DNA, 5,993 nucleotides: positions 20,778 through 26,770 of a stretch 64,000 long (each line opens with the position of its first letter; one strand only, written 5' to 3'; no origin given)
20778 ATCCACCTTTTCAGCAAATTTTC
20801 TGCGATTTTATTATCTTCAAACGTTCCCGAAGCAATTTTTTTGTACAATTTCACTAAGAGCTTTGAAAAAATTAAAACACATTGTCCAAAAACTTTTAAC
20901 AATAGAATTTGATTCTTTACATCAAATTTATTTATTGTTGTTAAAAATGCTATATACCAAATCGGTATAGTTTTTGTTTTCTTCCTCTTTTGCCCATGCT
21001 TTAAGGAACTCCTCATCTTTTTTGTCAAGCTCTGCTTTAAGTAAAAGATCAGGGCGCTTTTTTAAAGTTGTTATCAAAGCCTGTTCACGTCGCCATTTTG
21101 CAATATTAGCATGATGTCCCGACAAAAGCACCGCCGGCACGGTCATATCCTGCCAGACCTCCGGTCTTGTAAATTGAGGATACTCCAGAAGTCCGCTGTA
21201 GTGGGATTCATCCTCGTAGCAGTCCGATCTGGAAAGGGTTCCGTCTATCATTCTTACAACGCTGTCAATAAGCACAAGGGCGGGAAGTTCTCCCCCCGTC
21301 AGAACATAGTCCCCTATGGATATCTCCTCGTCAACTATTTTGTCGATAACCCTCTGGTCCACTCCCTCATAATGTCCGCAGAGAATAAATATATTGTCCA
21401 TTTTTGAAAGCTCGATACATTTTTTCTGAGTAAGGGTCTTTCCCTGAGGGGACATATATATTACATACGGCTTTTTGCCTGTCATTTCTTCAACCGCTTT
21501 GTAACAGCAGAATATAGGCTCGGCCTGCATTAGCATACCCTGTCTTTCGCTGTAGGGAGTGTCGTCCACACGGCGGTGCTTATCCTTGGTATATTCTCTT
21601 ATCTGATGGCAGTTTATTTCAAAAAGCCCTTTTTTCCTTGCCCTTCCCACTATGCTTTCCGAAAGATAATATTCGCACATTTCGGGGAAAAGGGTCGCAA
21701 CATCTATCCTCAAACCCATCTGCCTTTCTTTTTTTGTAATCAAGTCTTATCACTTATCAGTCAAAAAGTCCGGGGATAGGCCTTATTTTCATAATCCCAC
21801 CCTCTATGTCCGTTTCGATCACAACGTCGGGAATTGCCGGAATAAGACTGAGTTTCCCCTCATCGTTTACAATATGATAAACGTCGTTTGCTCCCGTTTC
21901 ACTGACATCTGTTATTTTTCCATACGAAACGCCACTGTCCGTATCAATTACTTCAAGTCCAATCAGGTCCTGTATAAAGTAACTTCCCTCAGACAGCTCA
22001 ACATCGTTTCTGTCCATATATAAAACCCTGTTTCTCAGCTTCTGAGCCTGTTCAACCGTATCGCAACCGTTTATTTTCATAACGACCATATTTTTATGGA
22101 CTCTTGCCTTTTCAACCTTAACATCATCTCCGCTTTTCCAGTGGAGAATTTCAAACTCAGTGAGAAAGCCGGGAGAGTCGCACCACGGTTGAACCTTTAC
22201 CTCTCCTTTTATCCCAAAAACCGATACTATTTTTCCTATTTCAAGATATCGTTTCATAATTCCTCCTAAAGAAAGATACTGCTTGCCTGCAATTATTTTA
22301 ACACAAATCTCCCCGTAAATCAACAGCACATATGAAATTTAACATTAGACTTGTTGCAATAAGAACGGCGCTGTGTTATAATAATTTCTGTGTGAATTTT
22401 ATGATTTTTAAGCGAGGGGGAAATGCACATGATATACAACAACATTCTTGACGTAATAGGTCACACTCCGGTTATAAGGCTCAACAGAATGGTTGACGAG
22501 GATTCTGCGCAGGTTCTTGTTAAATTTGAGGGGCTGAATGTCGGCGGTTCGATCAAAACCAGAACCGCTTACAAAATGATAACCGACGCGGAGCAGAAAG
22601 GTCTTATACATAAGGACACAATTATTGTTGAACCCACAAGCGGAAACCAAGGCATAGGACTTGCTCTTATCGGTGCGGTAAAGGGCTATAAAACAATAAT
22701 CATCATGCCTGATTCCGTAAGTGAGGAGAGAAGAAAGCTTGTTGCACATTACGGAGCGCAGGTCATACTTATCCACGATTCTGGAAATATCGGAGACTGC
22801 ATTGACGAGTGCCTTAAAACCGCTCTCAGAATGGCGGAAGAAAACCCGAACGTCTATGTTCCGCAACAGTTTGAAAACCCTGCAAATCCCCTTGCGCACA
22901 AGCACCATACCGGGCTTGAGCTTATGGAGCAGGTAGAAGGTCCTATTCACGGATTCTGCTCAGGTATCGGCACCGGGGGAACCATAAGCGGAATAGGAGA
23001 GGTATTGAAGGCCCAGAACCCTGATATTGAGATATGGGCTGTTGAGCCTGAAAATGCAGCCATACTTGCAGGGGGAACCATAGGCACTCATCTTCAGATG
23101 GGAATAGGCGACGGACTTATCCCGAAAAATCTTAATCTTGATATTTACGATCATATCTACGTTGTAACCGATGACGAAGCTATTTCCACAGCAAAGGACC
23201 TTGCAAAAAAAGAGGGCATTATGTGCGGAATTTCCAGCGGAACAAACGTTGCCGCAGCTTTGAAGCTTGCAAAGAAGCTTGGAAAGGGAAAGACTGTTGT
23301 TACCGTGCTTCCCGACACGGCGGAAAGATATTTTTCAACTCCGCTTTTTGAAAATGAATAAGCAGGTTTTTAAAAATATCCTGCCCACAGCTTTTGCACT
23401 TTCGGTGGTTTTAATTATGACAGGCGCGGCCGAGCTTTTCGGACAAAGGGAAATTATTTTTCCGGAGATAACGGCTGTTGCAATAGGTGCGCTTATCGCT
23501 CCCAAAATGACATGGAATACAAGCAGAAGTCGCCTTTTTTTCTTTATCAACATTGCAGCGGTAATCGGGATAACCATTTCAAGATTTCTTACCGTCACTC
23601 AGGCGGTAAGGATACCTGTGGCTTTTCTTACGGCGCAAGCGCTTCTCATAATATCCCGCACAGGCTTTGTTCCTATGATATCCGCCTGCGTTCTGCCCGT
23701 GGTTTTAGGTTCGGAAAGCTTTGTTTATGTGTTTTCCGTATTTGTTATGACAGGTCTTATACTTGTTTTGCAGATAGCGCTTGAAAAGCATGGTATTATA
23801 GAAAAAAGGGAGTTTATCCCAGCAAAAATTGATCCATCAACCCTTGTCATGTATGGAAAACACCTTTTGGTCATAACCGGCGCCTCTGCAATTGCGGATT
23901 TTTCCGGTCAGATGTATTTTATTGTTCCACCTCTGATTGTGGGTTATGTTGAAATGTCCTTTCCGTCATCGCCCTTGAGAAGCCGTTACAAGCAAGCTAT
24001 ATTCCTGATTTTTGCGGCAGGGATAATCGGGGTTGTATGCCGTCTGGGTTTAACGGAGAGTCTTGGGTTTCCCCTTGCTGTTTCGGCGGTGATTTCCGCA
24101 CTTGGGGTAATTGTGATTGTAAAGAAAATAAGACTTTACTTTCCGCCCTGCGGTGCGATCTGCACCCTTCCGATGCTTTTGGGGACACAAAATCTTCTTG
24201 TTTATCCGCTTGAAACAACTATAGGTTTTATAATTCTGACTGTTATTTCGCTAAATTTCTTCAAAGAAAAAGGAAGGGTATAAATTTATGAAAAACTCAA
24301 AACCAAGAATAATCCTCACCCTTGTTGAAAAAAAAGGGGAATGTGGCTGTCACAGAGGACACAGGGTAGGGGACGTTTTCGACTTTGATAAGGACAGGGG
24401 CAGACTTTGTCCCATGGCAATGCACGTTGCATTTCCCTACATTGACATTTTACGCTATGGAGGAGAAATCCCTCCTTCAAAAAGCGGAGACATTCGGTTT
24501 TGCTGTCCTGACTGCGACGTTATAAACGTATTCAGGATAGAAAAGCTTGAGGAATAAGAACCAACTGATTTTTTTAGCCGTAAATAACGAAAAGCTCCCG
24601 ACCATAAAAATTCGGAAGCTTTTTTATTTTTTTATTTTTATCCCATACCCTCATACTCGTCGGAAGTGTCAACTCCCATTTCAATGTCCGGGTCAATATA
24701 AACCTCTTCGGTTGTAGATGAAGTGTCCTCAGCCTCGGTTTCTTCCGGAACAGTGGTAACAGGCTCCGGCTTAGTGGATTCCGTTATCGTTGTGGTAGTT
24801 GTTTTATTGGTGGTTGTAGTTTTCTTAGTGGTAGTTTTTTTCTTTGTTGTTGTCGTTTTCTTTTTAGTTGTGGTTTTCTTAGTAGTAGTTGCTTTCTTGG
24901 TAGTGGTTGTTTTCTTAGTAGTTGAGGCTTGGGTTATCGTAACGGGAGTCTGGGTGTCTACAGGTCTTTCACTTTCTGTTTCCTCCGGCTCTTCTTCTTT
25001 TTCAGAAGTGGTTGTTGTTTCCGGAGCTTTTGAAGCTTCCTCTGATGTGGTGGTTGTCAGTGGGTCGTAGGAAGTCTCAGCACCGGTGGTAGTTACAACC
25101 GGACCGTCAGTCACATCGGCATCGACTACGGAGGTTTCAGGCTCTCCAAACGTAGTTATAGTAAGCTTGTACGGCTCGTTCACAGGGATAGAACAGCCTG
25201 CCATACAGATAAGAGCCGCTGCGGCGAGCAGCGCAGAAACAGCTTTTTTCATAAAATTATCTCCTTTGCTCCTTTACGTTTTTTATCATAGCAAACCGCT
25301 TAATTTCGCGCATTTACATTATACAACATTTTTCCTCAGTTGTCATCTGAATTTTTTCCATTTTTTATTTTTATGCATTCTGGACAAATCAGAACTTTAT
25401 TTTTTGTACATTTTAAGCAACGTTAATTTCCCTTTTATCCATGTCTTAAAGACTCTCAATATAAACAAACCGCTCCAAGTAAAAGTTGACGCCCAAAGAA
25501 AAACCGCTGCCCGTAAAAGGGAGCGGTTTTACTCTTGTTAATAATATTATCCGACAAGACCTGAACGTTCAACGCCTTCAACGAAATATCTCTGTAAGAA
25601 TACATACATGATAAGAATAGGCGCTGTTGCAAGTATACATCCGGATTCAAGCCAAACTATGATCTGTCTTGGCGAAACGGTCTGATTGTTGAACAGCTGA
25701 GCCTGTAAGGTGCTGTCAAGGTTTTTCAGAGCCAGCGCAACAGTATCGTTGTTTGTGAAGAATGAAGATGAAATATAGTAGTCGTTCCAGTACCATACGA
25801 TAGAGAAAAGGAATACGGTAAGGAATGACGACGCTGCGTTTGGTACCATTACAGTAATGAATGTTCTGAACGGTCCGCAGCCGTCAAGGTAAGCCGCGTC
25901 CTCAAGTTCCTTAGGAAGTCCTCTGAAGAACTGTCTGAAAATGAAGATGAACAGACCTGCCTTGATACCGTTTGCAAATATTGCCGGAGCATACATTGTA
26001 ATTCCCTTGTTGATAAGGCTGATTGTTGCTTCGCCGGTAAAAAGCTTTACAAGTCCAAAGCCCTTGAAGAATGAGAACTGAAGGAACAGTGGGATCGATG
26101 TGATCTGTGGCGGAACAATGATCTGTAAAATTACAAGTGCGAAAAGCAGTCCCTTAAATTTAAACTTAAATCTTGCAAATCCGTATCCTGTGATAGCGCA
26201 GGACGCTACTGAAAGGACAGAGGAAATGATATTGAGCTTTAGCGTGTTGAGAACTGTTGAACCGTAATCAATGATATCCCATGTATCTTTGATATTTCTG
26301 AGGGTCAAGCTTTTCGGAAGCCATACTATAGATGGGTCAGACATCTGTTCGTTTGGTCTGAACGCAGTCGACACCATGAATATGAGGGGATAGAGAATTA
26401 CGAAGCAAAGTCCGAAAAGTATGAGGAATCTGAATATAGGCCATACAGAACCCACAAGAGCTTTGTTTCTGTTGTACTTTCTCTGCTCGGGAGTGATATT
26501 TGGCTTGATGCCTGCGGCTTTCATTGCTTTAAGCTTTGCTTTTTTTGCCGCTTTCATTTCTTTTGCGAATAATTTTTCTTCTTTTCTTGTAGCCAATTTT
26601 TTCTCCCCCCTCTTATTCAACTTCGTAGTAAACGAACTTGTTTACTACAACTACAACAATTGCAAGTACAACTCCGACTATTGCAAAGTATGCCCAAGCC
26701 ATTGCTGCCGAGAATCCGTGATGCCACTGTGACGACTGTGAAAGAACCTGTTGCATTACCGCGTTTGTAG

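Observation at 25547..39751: Ten-gene, 14-kb operon: two MalFG-type permease pairs, one giant CBM-fused binding protein, three embedded envelope proteins, two non-cognate ATPases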

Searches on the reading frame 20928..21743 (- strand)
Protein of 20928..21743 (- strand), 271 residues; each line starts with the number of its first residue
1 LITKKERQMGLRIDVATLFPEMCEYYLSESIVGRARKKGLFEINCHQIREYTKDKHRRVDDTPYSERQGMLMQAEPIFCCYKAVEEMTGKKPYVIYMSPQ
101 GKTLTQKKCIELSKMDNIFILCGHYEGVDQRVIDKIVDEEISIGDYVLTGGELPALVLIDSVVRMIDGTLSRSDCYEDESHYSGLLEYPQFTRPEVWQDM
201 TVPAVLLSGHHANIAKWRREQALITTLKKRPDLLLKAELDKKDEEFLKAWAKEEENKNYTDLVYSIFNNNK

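Call 95: search_protein_families(library=pfam, proteins=[window:20928-21743:-], max_evalue=0.00001)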
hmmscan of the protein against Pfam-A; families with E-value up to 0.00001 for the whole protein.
window:20928-21743:- (271 aa): 1 family
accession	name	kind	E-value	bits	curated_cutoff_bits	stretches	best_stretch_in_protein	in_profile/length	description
PF01746.26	tRNA_m1G_MT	-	2.5e-58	197.5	27.3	1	33-231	2-195/195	tRNA (Guanine-1)-methyltransferase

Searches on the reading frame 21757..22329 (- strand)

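Call 95: search_protein_families(library=pfam, proteins=[window:21757-22329:-], max_evalue=0.00001)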
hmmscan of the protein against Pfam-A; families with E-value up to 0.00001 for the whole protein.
window:21757-22329:- (190 aa): 3 families
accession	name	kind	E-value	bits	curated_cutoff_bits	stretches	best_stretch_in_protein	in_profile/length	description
PF01782.24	RimM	-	6.2e-20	71.7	23.5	1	31-108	2-83/84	RimM N-terminal domain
PF24986.1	PRC_RimM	-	2.3e-10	40.4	27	1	120-181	2-62/69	RimM PRC barrel domain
PF05239.21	PRC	-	3.3e-10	40.3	21.2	1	115-187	2-76/78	PRC-barrel domain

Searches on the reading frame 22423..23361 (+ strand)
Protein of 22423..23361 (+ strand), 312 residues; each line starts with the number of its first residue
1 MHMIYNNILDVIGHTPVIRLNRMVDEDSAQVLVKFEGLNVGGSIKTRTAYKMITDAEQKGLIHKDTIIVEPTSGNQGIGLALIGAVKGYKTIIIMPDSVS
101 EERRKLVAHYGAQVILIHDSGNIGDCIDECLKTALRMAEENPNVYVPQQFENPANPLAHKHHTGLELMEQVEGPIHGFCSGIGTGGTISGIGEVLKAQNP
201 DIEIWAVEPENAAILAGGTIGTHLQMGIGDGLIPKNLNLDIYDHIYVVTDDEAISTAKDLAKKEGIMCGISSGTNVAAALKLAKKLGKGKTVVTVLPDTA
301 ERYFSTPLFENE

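Call 8: search_protein_families(library=pfam, proteins=[window:22423-23361:+], max_evalue=0.001)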
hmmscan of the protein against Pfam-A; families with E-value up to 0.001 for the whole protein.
window:22423-23361:+ (312 aa): 1 family
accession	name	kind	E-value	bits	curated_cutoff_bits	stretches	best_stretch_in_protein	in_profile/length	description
PF00291.31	PALP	-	8.1e-75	252.3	35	1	9-298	2-295/295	Pyridoxal-phosphate dependent enzyme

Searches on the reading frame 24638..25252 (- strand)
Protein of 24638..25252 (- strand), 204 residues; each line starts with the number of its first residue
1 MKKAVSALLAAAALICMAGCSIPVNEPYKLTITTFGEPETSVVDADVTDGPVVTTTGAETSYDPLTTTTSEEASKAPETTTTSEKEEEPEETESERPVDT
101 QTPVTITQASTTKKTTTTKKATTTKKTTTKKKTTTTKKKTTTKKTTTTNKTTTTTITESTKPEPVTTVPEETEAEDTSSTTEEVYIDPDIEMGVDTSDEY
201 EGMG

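Call 8: search_protein_families(library=pfam, proteins=[window:24638-25252:-], max_evalue=0.001)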
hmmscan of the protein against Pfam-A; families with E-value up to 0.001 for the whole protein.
window:24638-25252:- (204 aa): 0 families

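Call 68: search_protein_families(library=pfam, proteins=[window:24638-25252:-], max_evalue=5)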
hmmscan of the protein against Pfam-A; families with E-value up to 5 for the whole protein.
window:24638-25252:- (204 aa): 6 families
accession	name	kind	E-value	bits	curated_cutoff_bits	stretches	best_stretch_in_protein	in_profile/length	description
PF04615.18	Utp14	-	0.047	12.7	30.2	1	69-179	457-571/731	Utp14 protein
PF15717.10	PCM1_C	-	0.17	11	27.4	1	83-183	428-527/628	Pericentriolar material 1 C terminus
PF06375.16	AP3D1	-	1.1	9.8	28.2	1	68-177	24-137/156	AP-3 complex subunit delta-1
PF04502.18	Saf4_Yju2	-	2.7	8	27.8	1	71-172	205-307/332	Saf4/Yju2 protein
PF02724.19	CDC45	-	3.4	6.3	34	1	70-150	130-220/624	CDC45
PF09746.14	Membralin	-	4.1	7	23.7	1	65-172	91-198/392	Tumour-associated protein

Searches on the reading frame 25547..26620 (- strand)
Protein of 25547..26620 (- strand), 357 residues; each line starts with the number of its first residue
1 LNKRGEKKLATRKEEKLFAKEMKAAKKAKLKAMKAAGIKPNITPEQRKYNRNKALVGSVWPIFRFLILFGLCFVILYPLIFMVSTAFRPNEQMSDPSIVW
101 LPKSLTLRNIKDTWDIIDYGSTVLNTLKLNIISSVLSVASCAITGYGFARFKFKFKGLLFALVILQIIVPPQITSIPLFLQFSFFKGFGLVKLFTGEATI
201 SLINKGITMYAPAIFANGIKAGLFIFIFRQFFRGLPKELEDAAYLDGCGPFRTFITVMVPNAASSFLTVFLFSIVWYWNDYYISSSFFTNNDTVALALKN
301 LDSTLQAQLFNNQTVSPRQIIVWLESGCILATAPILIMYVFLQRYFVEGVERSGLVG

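Call 4: search_protein_families(library=pfam, proteins=[window:25547-26620:-], max_evalue=0.01)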
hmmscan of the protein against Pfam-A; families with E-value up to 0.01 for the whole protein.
window:25547-26620:- (357 aa): 1 family
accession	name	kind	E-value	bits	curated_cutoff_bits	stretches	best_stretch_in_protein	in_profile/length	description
PF00528.27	BPD_transp_1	-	8.1e-17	62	26.4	1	144-350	4-182/184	Binding-protein-dependent transport system inner membrane component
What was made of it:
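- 25547..26596 (-): G2: MalG-like permease, second pair, 349 aa. The corrected start is TTG 26596. Pfam BPD_transp_1 62 bits (call 4).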

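Call 5: search_protein_families(library=ncbifam, proteins=[window:25547-26620:-], max_evalue=0.01)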
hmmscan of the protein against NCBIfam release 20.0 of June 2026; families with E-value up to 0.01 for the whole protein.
window:25547-26620:- (357 aa): 10 families
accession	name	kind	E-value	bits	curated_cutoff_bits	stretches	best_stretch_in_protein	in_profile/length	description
NF008231.0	PRK10998.1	equivalog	3e-17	63.1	261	1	68-354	20-293/296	maltose ABC transporter permease MalG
NF040932.1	ABC_arch_GlcU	equivalog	5.6e-17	62.3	340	1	66-351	7-265/272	glucose ABC transporter permease GlcU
NF008210.0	PRK10973.1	equivalog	1.2e-16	61.2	297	1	62-350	10-276/281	sn-glycerol-3-phosphate ABC transporter permease UgpE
TIGR01581.1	Mo_ABC_porter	hypoth_equivalog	1.1e-11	44.6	210.3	1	122-268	22-162/225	ABC transporter permease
NF006939.0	PRK09421.1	equivalog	4.9e-08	32.7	262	1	123-272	12-156/230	molybdate ABC transporter permease subunit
TIGR02141.1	modB_ABC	equivalog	7.6e-08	32.2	182.6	1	126-270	3-141/208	molybdate ABC transporter permease subunit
NF040839.1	tungstate_WtpB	equivalog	1.1e-07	31.8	340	1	121-268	44-184/251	tungstate ABC transporter permease WtpB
TIGR02139.1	permease_CysT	equivalog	9.9e-05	22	246.1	1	111-271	37-194/265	sulfate ABC transporter permease subunit CysT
TIGR03262.1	PhnU2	equivalog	0.00022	20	593.25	1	71-281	14-205/546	putative 2-aminoethylphosphonate ABC transporter permease subunit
NF007047.0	PRK09500.1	equivalog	0.0018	17.9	326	0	71-293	13-211/257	spermidine/putrescine ABC transporter permease PotC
